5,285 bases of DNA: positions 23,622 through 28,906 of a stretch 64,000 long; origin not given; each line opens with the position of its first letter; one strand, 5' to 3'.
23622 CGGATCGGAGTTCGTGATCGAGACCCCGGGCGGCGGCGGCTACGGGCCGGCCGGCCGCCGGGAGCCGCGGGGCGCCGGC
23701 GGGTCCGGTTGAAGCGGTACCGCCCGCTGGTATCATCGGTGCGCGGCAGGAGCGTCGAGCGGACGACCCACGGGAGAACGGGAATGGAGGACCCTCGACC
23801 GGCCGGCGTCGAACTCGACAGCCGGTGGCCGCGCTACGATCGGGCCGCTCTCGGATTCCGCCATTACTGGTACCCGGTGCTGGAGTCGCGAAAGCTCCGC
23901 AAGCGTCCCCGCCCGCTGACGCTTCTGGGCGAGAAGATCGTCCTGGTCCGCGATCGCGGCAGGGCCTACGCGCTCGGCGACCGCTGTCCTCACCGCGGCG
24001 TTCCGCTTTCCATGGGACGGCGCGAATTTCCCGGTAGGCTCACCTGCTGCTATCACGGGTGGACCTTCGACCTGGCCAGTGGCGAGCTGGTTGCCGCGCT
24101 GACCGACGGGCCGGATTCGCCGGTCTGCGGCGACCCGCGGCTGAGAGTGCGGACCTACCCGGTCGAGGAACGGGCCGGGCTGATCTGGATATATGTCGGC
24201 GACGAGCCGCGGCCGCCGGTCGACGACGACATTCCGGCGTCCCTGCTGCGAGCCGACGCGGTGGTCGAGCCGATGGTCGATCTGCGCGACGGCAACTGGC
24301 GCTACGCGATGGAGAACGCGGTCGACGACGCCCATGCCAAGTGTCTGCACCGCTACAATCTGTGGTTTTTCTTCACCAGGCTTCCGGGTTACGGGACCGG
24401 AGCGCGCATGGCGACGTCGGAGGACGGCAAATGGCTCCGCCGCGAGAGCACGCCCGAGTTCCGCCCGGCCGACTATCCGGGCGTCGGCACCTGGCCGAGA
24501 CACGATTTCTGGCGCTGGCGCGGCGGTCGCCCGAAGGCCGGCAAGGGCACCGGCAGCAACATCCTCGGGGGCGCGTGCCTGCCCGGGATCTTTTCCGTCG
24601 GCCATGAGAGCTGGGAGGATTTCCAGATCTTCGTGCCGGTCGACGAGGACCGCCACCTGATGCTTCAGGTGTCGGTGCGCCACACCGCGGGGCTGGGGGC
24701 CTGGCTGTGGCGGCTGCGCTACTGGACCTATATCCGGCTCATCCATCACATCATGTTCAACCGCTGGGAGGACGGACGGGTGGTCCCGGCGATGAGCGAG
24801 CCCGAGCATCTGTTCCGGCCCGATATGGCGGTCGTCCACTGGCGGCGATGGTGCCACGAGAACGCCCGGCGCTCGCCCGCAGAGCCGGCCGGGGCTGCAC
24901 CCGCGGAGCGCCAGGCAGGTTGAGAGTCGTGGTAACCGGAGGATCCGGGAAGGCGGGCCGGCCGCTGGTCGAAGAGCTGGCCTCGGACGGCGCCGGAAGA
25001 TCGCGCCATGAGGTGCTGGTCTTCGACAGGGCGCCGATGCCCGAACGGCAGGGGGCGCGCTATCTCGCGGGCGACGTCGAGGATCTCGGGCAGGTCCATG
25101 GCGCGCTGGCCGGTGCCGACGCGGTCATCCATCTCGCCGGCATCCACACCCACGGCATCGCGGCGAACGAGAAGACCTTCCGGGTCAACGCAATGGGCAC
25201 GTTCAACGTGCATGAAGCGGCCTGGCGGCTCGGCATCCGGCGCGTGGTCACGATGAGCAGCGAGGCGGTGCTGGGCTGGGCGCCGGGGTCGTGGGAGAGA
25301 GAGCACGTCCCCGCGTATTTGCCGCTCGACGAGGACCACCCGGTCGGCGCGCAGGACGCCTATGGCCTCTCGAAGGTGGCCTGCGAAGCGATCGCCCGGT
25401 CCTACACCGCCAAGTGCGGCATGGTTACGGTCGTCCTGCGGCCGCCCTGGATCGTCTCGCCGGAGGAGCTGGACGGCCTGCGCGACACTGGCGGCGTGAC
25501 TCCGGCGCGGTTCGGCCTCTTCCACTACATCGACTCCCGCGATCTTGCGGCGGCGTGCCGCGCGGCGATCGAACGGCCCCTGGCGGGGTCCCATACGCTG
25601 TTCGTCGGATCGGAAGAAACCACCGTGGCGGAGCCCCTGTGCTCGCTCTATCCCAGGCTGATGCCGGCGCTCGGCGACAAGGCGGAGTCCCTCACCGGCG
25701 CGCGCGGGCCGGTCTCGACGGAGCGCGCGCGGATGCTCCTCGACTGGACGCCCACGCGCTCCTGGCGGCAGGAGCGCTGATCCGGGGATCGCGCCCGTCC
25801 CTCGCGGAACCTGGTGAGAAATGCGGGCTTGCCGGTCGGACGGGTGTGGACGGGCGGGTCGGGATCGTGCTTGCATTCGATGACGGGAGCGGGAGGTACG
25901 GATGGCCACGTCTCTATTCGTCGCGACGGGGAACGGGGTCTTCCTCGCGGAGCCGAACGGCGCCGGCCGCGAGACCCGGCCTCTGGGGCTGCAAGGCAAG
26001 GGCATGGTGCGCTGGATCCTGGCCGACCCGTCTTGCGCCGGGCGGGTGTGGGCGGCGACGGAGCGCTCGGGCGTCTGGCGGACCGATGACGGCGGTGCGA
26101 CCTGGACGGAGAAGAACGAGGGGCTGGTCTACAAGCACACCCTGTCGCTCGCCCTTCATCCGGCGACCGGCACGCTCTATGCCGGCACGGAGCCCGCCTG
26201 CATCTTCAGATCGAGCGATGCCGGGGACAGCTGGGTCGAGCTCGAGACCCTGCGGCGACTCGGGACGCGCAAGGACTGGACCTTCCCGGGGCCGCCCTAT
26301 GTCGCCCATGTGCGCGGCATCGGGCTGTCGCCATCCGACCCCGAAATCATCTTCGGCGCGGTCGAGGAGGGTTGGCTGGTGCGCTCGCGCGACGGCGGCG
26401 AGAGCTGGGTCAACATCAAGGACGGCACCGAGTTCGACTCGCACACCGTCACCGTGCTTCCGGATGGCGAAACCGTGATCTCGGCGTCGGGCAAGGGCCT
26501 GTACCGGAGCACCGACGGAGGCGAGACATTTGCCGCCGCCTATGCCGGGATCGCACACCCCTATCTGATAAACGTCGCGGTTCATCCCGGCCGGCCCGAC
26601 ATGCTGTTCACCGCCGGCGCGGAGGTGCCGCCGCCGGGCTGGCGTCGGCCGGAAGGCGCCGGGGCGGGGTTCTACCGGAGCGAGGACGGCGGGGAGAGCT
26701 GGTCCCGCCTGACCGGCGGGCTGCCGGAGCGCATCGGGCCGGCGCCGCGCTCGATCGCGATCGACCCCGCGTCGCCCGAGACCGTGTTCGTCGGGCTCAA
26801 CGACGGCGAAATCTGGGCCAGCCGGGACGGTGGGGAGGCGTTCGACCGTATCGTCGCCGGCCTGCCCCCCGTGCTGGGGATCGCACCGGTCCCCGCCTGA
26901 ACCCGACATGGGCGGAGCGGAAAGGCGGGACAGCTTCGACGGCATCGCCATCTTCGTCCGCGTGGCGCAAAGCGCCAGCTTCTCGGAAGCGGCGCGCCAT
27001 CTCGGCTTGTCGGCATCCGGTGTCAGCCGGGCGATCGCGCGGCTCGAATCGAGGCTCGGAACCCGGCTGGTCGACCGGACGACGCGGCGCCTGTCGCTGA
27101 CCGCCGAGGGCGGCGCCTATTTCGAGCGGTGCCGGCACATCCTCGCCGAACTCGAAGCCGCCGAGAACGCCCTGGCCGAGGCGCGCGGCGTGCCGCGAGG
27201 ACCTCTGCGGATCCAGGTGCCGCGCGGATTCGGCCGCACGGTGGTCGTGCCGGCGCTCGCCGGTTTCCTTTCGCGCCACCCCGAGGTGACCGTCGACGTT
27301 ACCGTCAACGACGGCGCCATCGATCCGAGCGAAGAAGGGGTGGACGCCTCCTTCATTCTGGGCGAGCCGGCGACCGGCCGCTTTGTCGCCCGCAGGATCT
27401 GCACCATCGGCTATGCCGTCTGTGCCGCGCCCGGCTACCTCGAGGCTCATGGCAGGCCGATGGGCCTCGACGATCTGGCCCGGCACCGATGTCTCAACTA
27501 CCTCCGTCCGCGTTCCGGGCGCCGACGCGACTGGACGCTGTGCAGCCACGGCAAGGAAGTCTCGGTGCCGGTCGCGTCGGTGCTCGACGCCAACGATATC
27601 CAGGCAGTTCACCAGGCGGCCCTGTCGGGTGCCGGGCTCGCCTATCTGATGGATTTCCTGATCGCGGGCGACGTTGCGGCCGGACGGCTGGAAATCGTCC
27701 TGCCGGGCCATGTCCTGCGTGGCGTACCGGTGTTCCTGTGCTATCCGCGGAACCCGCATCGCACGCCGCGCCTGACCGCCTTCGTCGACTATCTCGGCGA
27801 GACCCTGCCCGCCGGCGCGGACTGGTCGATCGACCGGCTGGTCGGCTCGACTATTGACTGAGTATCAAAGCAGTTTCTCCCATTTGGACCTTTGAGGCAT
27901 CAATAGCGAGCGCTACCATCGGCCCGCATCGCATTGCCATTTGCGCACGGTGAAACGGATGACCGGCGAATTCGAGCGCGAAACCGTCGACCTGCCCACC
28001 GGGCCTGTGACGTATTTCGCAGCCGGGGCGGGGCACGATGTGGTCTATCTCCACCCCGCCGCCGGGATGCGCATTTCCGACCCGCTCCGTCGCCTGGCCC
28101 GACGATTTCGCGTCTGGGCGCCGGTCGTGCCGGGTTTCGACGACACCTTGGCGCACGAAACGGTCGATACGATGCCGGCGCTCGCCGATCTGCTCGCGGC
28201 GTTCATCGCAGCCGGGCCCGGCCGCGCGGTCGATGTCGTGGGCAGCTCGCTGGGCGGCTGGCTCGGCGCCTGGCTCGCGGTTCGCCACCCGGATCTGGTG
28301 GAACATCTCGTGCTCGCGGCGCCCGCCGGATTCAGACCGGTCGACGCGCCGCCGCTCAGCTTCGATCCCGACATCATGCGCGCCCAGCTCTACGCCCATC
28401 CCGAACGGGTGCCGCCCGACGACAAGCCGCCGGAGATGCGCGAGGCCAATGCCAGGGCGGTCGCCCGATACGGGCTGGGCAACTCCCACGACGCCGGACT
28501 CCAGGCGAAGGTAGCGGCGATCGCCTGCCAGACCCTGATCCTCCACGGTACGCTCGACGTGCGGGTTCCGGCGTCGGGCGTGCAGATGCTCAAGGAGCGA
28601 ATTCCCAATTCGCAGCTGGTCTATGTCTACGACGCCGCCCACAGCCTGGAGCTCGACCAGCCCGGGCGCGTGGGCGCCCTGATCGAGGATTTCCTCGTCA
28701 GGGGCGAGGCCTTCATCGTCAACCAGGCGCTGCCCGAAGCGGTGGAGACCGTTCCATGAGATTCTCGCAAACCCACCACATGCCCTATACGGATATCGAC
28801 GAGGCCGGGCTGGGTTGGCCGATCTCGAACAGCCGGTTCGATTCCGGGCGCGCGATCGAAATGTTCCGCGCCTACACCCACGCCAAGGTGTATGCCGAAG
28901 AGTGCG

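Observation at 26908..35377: LysR-headed plus-strand cluster: hydrolase, LLM monooxygenase, ferredoxin, HAAO-like cupin, sulfonate/nitrate-type ABC importer, GNSGG hydrolase, DUF1989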

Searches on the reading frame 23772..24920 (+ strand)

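Call 12: search_protein_families(library=pfam, proteins=[window:23772-24920:+], max_evalue=0.001)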
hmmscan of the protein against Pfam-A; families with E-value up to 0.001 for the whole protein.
window:23772-24920:+ (383 aa): 3 families
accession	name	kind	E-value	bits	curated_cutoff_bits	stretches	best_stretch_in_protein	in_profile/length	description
PF00355.32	Rieske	-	1.1e-18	67.4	20.3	1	33-109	2-78/88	Rieske [2Fe-2S] domain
PF11723.14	Aromatic_hydrox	-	4.6e-12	46.4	24.4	1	141-198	1-57/241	Homotrimeric ring hydroxylase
PF13806.12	Rieske_2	-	6e-05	23.4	27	1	33-140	2-103/104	Rieske-like [2Fe-2S] domain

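Call 31: search_protein_families(library=ncbifam, proteins=[window:23772-24920:+], max_evalue=0.001)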
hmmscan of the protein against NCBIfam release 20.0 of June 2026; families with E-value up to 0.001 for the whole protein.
window:23772-24920:+ (383 aa): 8 families
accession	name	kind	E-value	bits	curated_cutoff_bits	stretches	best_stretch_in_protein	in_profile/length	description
NF052579.1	BetMthstMoxSdmAMthl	equivalog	4.1e-18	65.5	600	1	31-147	16-131/351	4beta-methylsterol monooxygenase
NF058607.1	GlBtMonoOxGbcA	equivalog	9.4e-07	27.6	670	1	54-158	79-179/420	glycine betaine monooxygenase oxygenase subunit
TIGR03229.1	benzo_1_2_benA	equivalog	6.2e-06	25.3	780.95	1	56-107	64-115/433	benzoate 1,2-dioxygenase large subunit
NF041684.1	ant_diox_AndAc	equivalog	1.3e-05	24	750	0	56-106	72-122/418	anthranilate 1,2-dioxygenase large subunit AndAc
TIGR02378.1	nirD_assim_sml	equivalog_domain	0.0006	19.9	74.65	0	54-140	24-103/105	nitrite reductase small subunit NirD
NF042948.2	3PPDioc_HcaC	equivalog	0.00078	19.7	150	0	54-108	25-79/105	3-phenylpropionate/cinnamic acid dioxygenase ferredoxin subunit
NF007422.0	PRK09965.1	equivalog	0.00088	19.3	113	0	56-142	26-100/106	bifunctional 3-phenylpropionate/cinnamic acid dioxygenase ferredoxin subunit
NF041683.1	ant_diox_AndAb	equivalog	0.00089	19.4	150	0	33-109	2-78/100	anthranilate 1,2-dioxygenase ferredoxin subunit AndAb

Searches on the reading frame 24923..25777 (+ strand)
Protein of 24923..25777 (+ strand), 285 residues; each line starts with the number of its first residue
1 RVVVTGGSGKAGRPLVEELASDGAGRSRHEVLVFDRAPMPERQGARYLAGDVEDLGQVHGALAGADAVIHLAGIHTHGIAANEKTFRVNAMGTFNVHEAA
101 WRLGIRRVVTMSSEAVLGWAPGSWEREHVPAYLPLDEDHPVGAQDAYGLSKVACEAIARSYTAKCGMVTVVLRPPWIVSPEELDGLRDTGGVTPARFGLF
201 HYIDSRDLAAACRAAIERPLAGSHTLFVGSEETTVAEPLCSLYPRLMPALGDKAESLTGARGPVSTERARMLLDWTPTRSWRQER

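Call 12: search_protein_families(library=pfam, proteins=[window:24923-25777:+], max_evalue=0.001)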
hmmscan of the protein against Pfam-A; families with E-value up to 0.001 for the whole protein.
window:24923-25777:+ (285 aa): 7 families
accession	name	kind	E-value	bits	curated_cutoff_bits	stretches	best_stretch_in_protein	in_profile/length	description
PF01370.27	Epimerase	-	2e-27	96.6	20.9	1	2-194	1-187/240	NAD dependent epimerase/dehydratase family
PF01073.25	3Beta_HSD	-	6.3e-16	58.7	22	1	3-180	1-184/280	3-beta hydroxysteroid dehydrogenase/isomerase family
PF13460.12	NAD_binding_10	-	3.8e-13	50.2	27.2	1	6-183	1-152/184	NAD(P)H-binding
PF16363.11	GDP_Man_Dehyd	-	1.4e-12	48.1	27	1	4-173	2-179/332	GDP-mannose 4,6 dehydratase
PF07993.18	NAD_binding_4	-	1.1e-10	41.5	20.1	1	65-181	89-210/258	Male sterility protein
PF04321.23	RmlD_sub_bind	-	2.8e-08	33.6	27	1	1-178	2-152/287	RmlD substrate binding domain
PF02719.21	Polysacc_synt_2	-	9.2e-06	25.5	20.2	1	2-114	1-129/293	Polysaccharide biosynthesis protein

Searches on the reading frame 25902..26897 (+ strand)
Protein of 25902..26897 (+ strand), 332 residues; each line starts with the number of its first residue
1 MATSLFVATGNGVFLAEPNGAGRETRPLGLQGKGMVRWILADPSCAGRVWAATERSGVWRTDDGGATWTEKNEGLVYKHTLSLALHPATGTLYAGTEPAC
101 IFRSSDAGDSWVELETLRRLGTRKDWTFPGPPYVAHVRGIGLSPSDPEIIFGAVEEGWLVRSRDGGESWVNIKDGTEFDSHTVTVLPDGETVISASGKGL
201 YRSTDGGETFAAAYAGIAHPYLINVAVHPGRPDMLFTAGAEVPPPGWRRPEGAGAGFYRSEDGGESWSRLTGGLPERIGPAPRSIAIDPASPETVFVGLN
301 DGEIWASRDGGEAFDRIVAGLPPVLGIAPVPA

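Call 12: search_protein_families(library=pfam, proteins=[window:25902-26897:+], max_evalue=0.001)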
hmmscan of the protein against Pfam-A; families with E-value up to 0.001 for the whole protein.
window:25902-26897:+ (332 aa): 3 families
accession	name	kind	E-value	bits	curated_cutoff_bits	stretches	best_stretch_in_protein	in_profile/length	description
PF15902.12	Sortilin-Vps10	-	3.3e-17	62.9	33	2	257-323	3-66/446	Sortilin, neurotensin receptor 3,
PF02012.26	BNR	-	2.4e-10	39.3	27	0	258-269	1-12/12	BNR/Asp-box repeat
PF14870.12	PSII_BNR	-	9.8e-08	32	27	0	54-120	36-103/303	Photosynthesis system II assembly factor YCF48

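Call 31: search_protein_families(library=ncbifam, proteins=[window:25902-26897:+], max_evalue=0.001)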
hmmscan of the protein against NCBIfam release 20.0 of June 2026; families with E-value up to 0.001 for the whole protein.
window:25902-26897:+ (332 aa): 2 families
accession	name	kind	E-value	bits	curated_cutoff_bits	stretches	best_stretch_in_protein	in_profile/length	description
NF045728.1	glycosyl_F510_1955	equivalog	1.2e-30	106.6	175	3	159-239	74-156/246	F510_1955 family glycosylhydrolase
NF010237.0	PRK13684.1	equivalog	2.6e-09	36.6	326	0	51-120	61-130/334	photosynthesis system II assembly factor Ycf48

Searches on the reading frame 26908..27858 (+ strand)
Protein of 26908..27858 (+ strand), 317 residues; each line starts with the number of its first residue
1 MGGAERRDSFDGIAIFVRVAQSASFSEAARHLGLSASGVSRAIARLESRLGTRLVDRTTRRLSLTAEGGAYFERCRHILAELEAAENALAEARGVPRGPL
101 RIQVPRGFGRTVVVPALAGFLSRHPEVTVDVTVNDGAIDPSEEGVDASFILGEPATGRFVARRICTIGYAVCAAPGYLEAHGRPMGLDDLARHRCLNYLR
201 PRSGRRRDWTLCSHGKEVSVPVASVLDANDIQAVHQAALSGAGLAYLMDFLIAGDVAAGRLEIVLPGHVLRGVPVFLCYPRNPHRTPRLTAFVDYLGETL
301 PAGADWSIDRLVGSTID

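Call 8: search_protein_families(library=pfam, proteins=[window:26908-27858:+], max_evalue=0.01)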
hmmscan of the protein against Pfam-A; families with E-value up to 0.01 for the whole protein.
window:26908-27858:+ (317 aa): 8 families
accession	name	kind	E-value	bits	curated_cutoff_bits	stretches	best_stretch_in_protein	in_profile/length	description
PF03466.25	LysR_substrate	-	1.1e-39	136.4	28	1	94-300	2-208/209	LysR substrate binding domain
PF00126.33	HTH_1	-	1.4e-20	73.5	26.6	1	13-68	4-59/60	Bacterial regulatory helix-turn-helix protein, lysR family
PF12802.13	MarR_2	-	0.00018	22.1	27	1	23-48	21-46/61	MarR family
PF25213.1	HVO_A0261_N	-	0.00092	19.5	35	1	22-86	24-85/86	HVO_A0261 N-terminal domain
PF09339.16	HTH_IclR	-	0.0013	18.9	22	0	21-48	17-44/52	IclR helix-turn-helix domain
PF13412.12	HTH_24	-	0.0027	17.7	21.9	0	23-48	18-43/48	Winged helix-turn-helix DNA-binding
PF13404.12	HTH_AsnC-type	-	0.0044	17.3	27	1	23-47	18-42/42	AsnC-type helix-turn-helix domain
PF13542.12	HTH_Tnp_ISL3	-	0.0061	16.4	27.4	0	15-45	20-49/51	Helix-turn-helix domain of transposase family ISL3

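Call 9: search_protein_families(library=ncbifam, proteins=[window:26908-27858:+], max_evalue=0.01)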
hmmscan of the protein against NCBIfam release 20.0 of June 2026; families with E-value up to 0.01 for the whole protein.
window:26908-27858:+ (317 aa): 51 families (the best 25 are shown)
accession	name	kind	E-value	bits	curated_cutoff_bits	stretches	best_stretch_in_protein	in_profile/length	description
NF040888.1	trans_reg_YafC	equivalog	3.1e-64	216.7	470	1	9-299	4-292/293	DNA-binding transcriptional regulator YafC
NF011573.0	PRK14997.1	equivalog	6.9e-37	127.2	380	1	11-299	7-296/303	LysR family transcriptional regulator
NF007315.1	PRK09801.1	equivalog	1.3e-36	126.2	398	1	14-296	12-292/301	L-tartrate utilization transcriptional activator TtdR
NF008352.0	PRK11139.1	subfamily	4.7e-36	124.4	288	1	10-299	8-291/305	transcriptional regulator GcvA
NF007917.1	PRK10632.1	equivalog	2.9e-35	121.9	425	1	12-299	6-291/303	HTH-type transcriptional activator AaeR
TIGR03418.1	chol_sulf_TF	equivalog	5.8e-28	97.7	324.8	1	10-296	3-288/291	choline sulfate utilization transcriptional regulator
NF007491.0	PRK10086.1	equivalog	1.2e-23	83.5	316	1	13-299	22-308/313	DNA-binding transcriptional regulator DsdC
NF008416.0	PRK11242.1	equivalog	1.7e-22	80.1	277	1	13-132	6-125/300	transcriptional regulator CynR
NF040786.1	LysR_Sec_metab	equivalog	4.7e-21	75.1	250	1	13-135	6-128/298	selenium metabolism-associated LysR family transcriptional regulator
NF053705.1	TransRegGltCGpos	equivalog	2.9e-18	66.1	350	1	13-131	6-124/300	glutamate biosynthesis transcriptional regulator GltC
NF047520.1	trans_act_CidR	equivalog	1.5e-17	63.7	415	1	14-137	7-129/292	cidABC operon transcriptional activator CidR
NF040889.1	trans_reg_YeiE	equivalog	3.4e-17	62.6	480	1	13-295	8-285/288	DNA-binding transcriptional regulator YeiE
TIGR03339.1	phn_lysR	subfamily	9.4e-17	61.2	341.1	1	16-133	5-119/279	aminoethylphosphonate catabolism associated LysR family transcriptional regulator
TIGR02036.1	dsdC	equivalog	5.9e-15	55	352.4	1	16-261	16-262/302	DNA-binding transcriptional regulator DsdC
NF008095.0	PRK10837.1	subfamily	6.2e-15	55.2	281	1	13-296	8-286/290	LysR family transcriptional regulator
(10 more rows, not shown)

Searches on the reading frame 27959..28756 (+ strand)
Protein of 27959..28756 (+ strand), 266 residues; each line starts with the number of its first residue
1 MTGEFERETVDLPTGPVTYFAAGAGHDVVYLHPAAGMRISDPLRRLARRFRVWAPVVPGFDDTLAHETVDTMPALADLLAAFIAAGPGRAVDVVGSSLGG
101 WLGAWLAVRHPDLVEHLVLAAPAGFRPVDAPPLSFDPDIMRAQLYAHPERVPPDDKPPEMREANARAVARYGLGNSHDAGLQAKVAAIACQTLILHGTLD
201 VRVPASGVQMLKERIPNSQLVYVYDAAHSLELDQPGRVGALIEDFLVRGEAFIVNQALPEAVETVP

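Call 8: search_protein_families(library=pfam, proteins=[window:27959-28756:+], max_evalue=0.01)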
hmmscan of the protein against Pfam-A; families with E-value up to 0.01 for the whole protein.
window:27959-28756:+ (266 aa): 6 families
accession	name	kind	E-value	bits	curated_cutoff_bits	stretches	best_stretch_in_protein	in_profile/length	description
PF00561.26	Abhydrolase_1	-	3.3e-14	53.6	25.8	1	45-141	22-117/245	alpha/beta hydrolase fold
PF12697.13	Abhydrolase_6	-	1.8e-11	45.6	26.3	1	37-238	14-214/217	Alpha/beta hydrolase family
PF12146.15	Hydrolase_4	-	1.9e-07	31.1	27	1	76-231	63-235/239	Serine aminopeptidase, S33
PF00326.27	Peptidase_S9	-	0.00048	20.1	22.6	0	188-231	143-190/213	Prolyl oligopeptidase family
PF08386.16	Abhydrolase_4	-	0.00084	19.9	21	1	188-250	33-95/103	TAP-like protein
PF05728.18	UPF0227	-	0.0044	17.4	21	1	72-123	42-90/187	Uncharacterised protein family (UPF0227)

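Call 9: search_protein_families(library=ncbifam, proteins=[window:27959-28756:+], max_evalue=0.01)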
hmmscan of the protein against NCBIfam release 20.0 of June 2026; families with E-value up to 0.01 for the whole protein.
window:27959-28756:+ (266 aa): 26 families (the best 25 are shown)
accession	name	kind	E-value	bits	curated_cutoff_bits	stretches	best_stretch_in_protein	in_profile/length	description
NF051488.1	bifunc_PcaDC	exception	6.5e-21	74.9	390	2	42-121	31-110/375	bifunctional 3-oxoadipate enol-lactonase/4-carboxymuconolactone decarboxylase PcaDC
TIGR02427.1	protocat_pcaD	equivalog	4e-16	59.1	255.85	2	178-246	182-250/251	3-oxoadipate enol-lactonase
NF051487.1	bifunc_PcaCD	exception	6.5e-15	55.1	430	2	181-246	346-411/413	bifunctional 4-carboxymuconolactone decarboxylase/3-oxoadipate enol-lactonase PcaCD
TIGR01738.1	bioH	equivalog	4.5e-14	52.7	206.95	2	43-123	24-100/245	pimeloyl-ACP methyl ester esterase BioH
NF011457.0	PRK14875.1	equivalog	2.5e-13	49.7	307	1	8-125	113-234/372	acetoin dehydrogenase dihydrolipoyllysine-residue acetyltransferase subunit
NF050089.1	i_nPHAscl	equivalog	2e-12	46.8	300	2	43-126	38-121/288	intracellular short-chain-length polyhydroxyalkanoate depolymerase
NF052610.1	macro_16_ester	equivalog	1.6e-09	37.6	420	2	182-233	216-267/281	alpha/beta fold macrolide esterase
NF052614.1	AB_fold_OlsI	equivalog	2e-09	37.4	385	1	45-127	39-127/272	ornithine lipid biosynthesis O-acyltransferase OlsI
TIGR03611.1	RutD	equivalog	2.9e-09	36.7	238.5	1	180-246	189-255/258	pyrimidine utilization protein D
NF045632.1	hydroxlase_HsaD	equivalog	2e-08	33.6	400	1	10-125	17-140/290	4,5:9,10-diseco-3-hydroxy-5,9,17-trioxoandrosta-1(10),2-diene-4-oate hydrolase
NF053683.1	esterase_mleBRB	exception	3e-08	33.6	585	1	89-133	94-137/280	BRB family alpha/beta fold macrolide esterase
NF033124.1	estX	equivalog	1.1e-07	31.3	600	1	75-141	80-146/280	macrolide esterase EstX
TIGR03695.1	menH_SHCHC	equivalog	4.8e-07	29.5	208.55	1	170-246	178-251/252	2-succinyl-6-hydroxy-2,4-cyclohexadiene-1-carboxylate synthase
NF053693.1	esterase_mleCBF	exception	8e-07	28.7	564.5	0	75-125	80-130/279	CBF family alpha/beta fold macrolide esterase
TIGR03056.1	bchO_mg_che_rel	equivalog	8.6e-07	28.2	172.55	1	30-111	33-117/278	alpha/beta fold hydrolase BchO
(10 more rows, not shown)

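Call 51: search_solved_structures(query=window:27959-28756:+, max_evalue=1e-8)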
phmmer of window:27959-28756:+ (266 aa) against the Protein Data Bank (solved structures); distinct sequences matched with E-value up to 1e-8: 2.
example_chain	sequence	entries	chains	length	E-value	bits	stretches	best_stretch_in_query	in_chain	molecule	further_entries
4uhc_A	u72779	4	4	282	1.7e-11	47.4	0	164-246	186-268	ESTERASE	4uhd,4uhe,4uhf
4uhh_A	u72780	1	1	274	1.8e-11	47.3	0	164-246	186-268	ESTERASE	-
